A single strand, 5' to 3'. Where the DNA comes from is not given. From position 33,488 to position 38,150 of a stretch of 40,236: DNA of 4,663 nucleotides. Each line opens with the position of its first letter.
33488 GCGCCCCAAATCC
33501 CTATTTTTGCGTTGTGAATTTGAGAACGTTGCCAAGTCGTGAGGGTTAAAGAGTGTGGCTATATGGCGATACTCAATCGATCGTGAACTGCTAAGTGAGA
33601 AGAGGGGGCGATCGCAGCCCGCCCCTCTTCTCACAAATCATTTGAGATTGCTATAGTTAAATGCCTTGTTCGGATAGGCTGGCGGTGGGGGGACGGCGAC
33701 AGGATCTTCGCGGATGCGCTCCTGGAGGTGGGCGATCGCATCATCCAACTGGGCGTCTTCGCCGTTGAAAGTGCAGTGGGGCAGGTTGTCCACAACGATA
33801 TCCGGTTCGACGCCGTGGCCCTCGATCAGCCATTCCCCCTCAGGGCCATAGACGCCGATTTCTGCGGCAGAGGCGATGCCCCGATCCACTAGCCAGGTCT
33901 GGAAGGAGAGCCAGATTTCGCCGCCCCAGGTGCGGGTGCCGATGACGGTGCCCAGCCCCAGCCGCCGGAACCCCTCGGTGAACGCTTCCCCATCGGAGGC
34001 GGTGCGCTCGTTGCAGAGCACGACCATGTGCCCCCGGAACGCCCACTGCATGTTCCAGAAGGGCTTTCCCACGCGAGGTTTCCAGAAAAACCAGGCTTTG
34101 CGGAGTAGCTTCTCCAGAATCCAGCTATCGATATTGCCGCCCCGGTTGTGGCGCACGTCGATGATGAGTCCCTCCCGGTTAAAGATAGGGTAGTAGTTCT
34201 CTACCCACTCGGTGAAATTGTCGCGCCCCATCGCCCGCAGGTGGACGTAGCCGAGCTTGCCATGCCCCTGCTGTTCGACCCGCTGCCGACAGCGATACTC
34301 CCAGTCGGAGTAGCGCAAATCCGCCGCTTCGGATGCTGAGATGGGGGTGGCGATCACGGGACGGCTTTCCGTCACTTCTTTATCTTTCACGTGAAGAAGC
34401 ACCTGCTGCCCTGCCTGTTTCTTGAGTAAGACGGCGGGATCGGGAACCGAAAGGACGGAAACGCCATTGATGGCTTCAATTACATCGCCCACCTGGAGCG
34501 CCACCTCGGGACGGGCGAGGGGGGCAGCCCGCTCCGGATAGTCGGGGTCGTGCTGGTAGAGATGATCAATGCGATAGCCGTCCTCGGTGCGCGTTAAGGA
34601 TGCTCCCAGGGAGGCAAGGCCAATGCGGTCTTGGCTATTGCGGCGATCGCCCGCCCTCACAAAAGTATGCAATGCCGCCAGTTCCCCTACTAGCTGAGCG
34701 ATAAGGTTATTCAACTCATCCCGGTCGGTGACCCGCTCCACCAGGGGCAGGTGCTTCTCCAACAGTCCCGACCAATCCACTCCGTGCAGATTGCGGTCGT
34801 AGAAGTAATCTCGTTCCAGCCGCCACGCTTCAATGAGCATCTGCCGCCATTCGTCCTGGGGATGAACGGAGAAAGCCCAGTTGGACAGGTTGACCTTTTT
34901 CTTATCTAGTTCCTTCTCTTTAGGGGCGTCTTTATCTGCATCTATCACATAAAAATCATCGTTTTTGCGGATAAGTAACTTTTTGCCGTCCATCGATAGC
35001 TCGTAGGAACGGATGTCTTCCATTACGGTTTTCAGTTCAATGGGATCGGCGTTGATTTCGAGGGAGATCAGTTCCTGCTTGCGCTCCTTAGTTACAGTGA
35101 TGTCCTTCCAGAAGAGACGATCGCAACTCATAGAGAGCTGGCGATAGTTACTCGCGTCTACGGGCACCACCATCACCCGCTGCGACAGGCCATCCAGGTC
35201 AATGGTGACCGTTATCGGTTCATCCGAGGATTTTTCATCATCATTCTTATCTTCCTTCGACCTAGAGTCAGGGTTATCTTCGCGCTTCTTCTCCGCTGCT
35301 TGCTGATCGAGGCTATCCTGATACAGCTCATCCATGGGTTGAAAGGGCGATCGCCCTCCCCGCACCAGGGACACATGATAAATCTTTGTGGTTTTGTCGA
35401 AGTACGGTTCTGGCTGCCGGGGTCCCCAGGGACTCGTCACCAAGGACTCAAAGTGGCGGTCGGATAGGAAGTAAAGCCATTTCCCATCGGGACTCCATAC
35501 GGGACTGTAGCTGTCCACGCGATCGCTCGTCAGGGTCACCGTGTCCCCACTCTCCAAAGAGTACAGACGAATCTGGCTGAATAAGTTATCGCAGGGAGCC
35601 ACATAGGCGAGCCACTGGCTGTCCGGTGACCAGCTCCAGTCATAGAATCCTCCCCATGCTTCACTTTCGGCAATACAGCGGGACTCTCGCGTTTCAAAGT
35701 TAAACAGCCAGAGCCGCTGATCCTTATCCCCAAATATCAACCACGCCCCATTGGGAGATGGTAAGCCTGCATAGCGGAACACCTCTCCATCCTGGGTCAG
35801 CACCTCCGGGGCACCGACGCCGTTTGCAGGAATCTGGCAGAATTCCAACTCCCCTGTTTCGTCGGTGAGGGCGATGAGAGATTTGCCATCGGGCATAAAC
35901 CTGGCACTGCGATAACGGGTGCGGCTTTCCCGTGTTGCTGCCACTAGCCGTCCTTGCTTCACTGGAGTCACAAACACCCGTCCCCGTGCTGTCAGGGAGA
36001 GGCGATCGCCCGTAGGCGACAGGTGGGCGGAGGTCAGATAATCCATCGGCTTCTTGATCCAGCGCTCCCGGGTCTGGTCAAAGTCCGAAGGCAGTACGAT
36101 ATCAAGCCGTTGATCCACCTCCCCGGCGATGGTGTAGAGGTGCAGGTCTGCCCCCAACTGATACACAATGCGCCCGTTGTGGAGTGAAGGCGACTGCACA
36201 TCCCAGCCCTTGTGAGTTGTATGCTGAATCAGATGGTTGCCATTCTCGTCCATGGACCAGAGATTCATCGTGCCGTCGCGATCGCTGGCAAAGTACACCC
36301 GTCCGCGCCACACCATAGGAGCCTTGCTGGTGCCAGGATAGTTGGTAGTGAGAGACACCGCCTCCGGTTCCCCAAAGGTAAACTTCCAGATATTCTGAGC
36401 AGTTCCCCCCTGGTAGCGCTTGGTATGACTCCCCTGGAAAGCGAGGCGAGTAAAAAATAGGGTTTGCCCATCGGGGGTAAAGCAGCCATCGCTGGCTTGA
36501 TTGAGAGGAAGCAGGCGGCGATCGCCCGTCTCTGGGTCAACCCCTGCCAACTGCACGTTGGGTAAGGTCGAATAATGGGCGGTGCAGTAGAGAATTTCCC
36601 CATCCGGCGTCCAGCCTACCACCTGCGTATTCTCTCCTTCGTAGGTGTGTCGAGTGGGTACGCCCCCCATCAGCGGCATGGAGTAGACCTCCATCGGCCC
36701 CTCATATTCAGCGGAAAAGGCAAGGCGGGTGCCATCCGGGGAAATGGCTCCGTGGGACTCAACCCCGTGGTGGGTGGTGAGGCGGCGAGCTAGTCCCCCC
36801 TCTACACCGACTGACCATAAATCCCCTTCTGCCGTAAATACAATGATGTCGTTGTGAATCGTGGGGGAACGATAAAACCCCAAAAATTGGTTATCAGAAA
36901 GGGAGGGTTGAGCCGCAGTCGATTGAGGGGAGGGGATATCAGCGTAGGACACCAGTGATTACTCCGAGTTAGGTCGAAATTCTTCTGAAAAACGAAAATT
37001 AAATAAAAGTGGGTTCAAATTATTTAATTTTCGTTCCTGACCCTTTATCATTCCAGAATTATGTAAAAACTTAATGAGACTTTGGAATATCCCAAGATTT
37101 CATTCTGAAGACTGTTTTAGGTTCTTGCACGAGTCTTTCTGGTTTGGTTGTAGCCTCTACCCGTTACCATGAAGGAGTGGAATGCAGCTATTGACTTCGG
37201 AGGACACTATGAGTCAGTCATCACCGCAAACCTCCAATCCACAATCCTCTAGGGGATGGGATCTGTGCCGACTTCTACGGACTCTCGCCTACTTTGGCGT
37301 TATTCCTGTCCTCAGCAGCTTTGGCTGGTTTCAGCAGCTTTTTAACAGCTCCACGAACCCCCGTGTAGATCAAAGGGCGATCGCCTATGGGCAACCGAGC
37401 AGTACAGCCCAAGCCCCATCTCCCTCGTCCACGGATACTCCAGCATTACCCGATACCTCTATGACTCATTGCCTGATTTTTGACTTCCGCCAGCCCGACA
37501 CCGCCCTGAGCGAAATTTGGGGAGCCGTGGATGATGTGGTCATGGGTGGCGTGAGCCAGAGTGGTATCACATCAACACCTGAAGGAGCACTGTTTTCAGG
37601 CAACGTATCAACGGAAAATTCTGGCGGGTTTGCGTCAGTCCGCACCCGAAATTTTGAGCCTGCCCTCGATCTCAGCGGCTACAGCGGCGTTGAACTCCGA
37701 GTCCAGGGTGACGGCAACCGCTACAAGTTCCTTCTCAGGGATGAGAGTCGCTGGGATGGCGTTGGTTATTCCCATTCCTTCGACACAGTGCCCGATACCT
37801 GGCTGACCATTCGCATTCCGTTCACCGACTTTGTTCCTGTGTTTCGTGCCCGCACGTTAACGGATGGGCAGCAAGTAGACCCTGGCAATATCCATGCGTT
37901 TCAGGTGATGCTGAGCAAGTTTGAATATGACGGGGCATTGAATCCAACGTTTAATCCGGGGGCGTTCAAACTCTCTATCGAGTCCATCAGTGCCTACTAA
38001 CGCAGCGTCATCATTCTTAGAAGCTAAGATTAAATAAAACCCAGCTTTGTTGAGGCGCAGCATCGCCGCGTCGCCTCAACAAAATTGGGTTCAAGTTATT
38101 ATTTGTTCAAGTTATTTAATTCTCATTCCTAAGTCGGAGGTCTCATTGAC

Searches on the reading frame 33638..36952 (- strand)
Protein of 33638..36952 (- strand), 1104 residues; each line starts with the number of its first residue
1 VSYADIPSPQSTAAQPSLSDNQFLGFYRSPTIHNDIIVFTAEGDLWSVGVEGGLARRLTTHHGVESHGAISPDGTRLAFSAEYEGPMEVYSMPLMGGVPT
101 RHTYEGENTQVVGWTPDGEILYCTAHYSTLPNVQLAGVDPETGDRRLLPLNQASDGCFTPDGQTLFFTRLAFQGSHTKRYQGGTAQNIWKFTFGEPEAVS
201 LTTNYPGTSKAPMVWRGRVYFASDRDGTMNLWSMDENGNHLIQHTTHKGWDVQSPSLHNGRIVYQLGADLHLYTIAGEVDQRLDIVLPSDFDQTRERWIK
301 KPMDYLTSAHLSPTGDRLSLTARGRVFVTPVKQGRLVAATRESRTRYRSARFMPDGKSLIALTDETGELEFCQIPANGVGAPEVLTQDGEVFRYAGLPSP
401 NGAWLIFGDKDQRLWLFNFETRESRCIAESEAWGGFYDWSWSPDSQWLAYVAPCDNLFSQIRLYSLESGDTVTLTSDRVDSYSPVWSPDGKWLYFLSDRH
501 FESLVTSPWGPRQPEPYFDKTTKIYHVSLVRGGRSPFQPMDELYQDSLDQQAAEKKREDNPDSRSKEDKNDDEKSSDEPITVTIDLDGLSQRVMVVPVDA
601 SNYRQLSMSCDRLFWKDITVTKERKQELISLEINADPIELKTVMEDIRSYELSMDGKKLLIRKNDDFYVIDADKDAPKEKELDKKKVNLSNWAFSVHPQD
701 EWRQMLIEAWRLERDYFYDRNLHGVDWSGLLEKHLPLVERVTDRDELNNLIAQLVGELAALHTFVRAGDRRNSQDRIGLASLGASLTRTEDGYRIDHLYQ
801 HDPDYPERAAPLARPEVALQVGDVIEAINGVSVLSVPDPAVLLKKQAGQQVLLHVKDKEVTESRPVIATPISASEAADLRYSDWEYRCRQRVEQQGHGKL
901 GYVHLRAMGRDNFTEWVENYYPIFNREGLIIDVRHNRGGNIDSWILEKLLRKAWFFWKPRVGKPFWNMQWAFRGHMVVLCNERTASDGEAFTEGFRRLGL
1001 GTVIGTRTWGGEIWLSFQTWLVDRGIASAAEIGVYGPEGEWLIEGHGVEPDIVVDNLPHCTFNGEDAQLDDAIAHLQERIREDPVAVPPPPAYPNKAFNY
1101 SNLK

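Call 10: search_protein_families(library=pfam, proteins=[window:33638-36952:-])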
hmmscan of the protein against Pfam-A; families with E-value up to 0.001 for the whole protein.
window:33638-36952:- (1104 aa): 9 families
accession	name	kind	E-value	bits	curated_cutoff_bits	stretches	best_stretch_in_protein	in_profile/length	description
PF03572.23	Peptidase_S41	-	1.5e-26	93.4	24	1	899-1054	1-165/165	Peptidase family S41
PF07676.18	PD40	-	3.2e-20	72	20.9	1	480-500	10-30/38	WD40-like Beta Propeller Repeat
PF14684.11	Tricorn_C1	-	6e-20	71.3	24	1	698-756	1-59/59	Tricorn protease C1 domain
PF14685.13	PDZ_Tricorn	-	1.9e-14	53.8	25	1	782-863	3-84/88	Tricorn protease PDZ domain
PF25174.1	Beta-prop_THOC3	-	1.9e-08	34.1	305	1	311-494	96-270/272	THOC3 beta-propeller domain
PF00930.27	DPPIV_N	-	3.1e-06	26.6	22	0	414-476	25-80/354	Dipeptidyl peptidase IV (DPP IV) N-terminal region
PF17820.7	PDZ_6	-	8.9e-05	22.6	27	1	819-855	16-52/54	PDZ domain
PF23414.1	Beta-prop_EML_2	-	0.00036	20.4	90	0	297-361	33-98/266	Echinoderm microtubule-associated protein second beta-propeller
PF24817.1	WD40_WDHD1_1st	-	0.00044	20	109.9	0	222-370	145-290/291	WDHD1 first WD40 domain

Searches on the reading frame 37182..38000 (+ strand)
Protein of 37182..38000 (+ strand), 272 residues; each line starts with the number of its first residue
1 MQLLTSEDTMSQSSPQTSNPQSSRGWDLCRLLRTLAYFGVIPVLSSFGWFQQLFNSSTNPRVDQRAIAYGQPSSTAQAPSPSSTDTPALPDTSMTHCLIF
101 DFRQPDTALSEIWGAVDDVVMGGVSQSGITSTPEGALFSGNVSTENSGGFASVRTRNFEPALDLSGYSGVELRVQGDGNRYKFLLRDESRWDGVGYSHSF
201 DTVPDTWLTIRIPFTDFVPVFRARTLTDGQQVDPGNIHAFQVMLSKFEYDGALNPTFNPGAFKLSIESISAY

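Call 10: search_protein_families(library=pfam, proteins=[window:37182-38000:+])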
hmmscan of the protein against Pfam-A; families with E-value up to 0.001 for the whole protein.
window:37182-38000:+ (272 aa): 2 families
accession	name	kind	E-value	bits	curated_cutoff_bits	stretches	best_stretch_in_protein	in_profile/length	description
PF08547.18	CIA30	-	1.1e-47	162.4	24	1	100-266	1-157/157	Complex I intermediate-associated protein 30 (CIA30)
PF03425.19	CBM_11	-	3.2e-06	27.7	27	1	86-222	2-140/182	Carbohydrate binding domain (family 11)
